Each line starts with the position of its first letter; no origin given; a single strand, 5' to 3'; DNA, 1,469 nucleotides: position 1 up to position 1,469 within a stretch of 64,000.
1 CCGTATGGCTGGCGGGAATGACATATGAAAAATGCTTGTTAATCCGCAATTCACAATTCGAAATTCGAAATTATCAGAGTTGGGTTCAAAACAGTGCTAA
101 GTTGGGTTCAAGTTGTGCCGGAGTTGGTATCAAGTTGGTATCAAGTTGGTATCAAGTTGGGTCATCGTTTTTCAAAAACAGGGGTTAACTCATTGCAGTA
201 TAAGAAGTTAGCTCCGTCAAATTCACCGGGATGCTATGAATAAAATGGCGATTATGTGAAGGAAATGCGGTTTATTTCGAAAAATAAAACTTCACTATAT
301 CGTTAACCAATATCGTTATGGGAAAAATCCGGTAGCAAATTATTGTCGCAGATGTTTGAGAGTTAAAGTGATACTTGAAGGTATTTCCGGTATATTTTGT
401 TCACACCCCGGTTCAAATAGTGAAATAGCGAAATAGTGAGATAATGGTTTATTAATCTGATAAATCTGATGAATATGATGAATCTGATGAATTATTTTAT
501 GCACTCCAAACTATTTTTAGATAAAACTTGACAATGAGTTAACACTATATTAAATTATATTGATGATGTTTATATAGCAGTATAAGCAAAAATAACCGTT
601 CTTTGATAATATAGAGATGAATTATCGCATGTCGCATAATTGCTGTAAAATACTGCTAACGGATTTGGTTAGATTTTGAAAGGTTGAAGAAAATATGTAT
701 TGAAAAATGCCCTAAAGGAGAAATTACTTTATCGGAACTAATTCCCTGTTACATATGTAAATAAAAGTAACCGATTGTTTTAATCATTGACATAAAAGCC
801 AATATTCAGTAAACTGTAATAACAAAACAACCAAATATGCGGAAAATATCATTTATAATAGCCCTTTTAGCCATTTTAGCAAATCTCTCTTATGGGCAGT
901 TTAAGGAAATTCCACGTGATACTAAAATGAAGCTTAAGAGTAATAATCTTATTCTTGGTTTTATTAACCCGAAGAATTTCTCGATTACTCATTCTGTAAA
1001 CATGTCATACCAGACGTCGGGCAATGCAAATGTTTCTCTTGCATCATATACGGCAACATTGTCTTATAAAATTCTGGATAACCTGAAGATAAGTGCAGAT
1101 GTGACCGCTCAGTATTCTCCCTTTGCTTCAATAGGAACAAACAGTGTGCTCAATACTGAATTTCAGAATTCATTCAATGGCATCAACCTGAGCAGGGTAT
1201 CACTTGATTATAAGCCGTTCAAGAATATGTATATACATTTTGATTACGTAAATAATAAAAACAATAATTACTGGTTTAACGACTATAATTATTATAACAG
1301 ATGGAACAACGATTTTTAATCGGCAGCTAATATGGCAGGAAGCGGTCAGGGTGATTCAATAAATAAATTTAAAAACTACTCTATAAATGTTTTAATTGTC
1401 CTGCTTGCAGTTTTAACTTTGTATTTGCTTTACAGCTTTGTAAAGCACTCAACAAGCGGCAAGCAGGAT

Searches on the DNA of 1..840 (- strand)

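Call 13: search_rna_families(source=window, start=1, end=840, threshold=evalue, max_evalue=10)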
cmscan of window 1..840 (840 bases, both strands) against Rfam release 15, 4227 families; matches with E-value up to 10: 2.
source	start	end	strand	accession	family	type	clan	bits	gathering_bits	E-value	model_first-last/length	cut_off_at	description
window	434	512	+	RF01283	snoU30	Gene; snRNA; snoRNA; CD-box;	CL00052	21.6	45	0.32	1-86/86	no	Small nucleolar RNA U30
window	553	662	+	RF01964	RMST_3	Gene; lncRNA;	-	16.9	55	2.1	1-109/109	no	Rhabdomyosarcoma 2 associated transcript conserved region 3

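Call 56: search_dna_similar(query=window:60-720:-, collection=phages, mode=distant, max_evalue=0.01)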
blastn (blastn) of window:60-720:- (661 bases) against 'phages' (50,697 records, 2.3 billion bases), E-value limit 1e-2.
No match.

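Call 57: search_dna_similar(query=window:60-720:-, collection=plasmids, mode=distant, max_evalue=0.01)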
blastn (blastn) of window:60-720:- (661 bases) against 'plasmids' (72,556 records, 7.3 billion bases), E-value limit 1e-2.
Records with a match: 1; places in all: 3; records where one place covers at least 80% of the query: 0.
Best place of each record, by identity: 80-90% 1.
By first word of the organism name: Borreliella 1.
By predicted mobility (MOB-suite, as given by PLSDB): non-mobilizable 1.
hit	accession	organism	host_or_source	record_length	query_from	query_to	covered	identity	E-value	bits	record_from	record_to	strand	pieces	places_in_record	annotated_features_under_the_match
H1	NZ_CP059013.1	Borreliella bavariensis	Ixodes persulcatus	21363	229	270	6%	88.1%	3e-4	55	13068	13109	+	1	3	ferrous iron transporter A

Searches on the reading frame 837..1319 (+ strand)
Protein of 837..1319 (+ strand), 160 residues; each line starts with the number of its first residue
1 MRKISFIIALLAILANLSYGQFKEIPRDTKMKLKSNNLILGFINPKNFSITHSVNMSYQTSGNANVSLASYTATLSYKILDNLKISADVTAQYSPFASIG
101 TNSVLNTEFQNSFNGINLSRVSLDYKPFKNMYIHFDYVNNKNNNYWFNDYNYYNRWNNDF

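Call 14: find_encoding_contigs(protein=window:837-1319:+, flank=10000, max_places=10)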
Protein window:837-1319:+ (160 aa): 1 contig read that carries it; 1 place shown.
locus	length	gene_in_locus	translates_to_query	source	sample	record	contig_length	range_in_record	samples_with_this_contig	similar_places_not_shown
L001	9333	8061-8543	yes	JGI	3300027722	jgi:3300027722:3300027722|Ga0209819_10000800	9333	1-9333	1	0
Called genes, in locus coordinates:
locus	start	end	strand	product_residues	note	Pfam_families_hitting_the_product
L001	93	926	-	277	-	PF04228:Zn_peptidase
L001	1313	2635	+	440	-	PF14870:PSII_BNR (faint), PF18962:Por_Secre_tail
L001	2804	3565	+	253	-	PF01209:Ubie_methyltran (weak), PF13489:Methyltransf_23, PF05401:NodS, PF13847:Methyltransf_31, PF08241:Methyltransf_11, PF08242:Methyltransf_12, PF13649:Methyltransf_25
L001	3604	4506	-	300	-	PF14494:DUF4436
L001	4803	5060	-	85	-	-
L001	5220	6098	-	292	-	PF18962:Por_Secre_tail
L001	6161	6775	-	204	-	-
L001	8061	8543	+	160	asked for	-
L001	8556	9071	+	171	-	PF13399:LytR_C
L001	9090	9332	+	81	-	?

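Call 44: search_protein_families(library=pfam, proteins=[window:837-1319:+], max_evalue=0.01)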
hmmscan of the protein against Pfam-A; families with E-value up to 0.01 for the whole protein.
window:837-1319:+ (160 aa): 0 families

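Call 79: find_homologous_proteins(query=window:837-1319:+, max_evalue=1e-10)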
Query window:837-1319:+ (160 aa): 174 proteins with E <= 1e-10 among 217 candidates; the best 120 are listed.
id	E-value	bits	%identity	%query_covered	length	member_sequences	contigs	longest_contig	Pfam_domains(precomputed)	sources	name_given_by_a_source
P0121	1.6e-81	289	83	100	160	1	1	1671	-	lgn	-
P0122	3.3e-79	282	85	100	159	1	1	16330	-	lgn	-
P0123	7.9e-77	274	81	100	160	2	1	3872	-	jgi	jgi:hypothetical protein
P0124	1.5e-76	273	80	98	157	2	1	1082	-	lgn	-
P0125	6.8e-67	242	78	85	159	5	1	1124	-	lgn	-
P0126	3.5e-66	240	72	99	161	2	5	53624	-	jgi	jgi:hypothetical protein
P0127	3.5e-66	240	73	98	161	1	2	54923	-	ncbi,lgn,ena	-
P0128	1.6e-65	238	72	98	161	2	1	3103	-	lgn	-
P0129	1.2e-63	231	68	88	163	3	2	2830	-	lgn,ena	-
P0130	2.1e-63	231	67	99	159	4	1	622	-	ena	-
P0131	2.1e-63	231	67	99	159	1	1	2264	-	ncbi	-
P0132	5.3e-63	229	67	99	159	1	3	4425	-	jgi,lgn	jgi:hypothetical protein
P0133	5.4e-63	229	66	96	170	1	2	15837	-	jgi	jgi:hypothetical protein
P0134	4.5e-62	226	69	98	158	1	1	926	-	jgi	jgi:hypothetical protein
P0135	1.3e-61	225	70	96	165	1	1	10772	-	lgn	-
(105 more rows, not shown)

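Call 80: find_encoding_contigs(protein=P0122, flank=10000, max_places=2)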
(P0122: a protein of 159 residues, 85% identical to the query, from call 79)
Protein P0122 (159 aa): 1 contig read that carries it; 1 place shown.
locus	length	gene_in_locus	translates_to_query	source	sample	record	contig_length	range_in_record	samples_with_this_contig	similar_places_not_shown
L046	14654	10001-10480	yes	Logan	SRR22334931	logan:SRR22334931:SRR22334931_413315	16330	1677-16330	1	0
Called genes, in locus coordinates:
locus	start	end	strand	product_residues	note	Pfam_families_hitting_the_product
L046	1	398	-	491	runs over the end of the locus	PF13505:OMP_b-brl, PF18884:TSP3_bac, PF00691:OmpA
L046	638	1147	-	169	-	PF12867:DinB_2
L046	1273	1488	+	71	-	PF11127:YgaP-like_TM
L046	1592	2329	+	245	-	PF00561:Abhydrolase_1, PF12697:Abhydrolase_6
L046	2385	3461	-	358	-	-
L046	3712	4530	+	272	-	PF19293:CdaA_N, PF02457:DAC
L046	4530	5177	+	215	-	PF01135:PCMT, PF00398:RrnaAD (weak)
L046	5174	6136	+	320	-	PF01715:IPPT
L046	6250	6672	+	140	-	PF13366:PDDEXK_3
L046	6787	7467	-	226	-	PF00725:3HCDH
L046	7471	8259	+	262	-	PF09674:DUF2400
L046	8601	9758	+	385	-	PF13439:Glyco_transf_4, PF13477:Glyco_trans_4_2, PF13579:Glyco_trans_4_4 (weak), PF20706:GT4-conflict, PF00534:Glycos_transf_1, PF13692:Glyco_trans_1_4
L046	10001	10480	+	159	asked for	-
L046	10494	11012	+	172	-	PF13399:LytR_C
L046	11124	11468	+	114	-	PF02410:RsfS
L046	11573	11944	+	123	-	PF05635:23S_rRNA_IVP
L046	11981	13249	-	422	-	PF00289:Biotin_carb_N, PF02786:CPSase_L_D2, PF02222:ATP-grasp, PF07478:Dala_Dala_lig_C, PF02785:Biotin_carb_C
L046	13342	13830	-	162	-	PF00364:Biotin_lipoyl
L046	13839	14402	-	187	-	PF08207:EFP_N, PF01132:EFP, PF09285:Elong-fact-P_C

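Call 81: find_encoding_contigs(protein=P0123, flank=5000, max_places=2)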
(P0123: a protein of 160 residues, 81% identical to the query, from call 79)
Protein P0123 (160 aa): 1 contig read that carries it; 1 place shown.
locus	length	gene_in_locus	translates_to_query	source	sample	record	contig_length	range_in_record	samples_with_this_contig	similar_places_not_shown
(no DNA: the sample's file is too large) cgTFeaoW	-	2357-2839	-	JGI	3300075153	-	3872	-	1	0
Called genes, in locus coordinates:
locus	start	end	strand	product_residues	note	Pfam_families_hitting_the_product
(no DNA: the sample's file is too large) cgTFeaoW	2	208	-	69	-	?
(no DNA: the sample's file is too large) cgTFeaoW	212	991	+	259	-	PF09674:DUF2400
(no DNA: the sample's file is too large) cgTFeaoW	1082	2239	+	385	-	PF13439:Glyco_transf_4, PF13477:Glyco_trans_4_2, PF13579:Glyco_trans_4_4 (weak), PF20706:GT4-conflict, PF00534:Glycos_transf_1, PF13692:Glyco_trans_1_4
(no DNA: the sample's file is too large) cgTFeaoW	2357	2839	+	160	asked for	-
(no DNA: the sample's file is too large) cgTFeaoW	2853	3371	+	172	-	PF13399:LytR_C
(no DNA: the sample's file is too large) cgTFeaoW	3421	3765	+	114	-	PF02410:RsfS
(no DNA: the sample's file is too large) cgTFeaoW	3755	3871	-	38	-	?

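Call 82: find_encoding_contigs(protein=P0121, flank=5000, max_places=2)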
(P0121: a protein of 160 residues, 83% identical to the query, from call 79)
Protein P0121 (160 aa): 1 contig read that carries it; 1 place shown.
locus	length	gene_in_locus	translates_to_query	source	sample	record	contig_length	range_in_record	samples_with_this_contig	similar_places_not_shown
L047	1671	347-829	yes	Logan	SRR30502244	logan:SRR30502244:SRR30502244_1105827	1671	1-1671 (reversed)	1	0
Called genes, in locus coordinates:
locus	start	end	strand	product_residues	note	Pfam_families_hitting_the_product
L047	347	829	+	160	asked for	-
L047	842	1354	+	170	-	PF13399:LytR_C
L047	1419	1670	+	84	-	?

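Call 85: find_encoding_contigs(protein=P0124, flank=5000, max_places=2)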
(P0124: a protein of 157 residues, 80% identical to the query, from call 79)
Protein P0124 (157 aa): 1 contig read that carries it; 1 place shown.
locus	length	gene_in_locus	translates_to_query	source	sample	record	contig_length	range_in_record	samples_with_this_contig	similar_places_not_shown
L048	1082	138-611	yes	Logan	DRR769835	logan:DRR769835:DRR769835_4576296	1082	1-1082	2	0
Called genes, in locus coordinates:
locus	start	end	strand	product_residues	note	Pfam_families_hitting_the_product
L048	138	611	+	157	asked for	-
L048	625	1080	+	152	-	?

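Call 86: find_encoding_contigs(protein=P0125, flank=5000, max_places=2)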
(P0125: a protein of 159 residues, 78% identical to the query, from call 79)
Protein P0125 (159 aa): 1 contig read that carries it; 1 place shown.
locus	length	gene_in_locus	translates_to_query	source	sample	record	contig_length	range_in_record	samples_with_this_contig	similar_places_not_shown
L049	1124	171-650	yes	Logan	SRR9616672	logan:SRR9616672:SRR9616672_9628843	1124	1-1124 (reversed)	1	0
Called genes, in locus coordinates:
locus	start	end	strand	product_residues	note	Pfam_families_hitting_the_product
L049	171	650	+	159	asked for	-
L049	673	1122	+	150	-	?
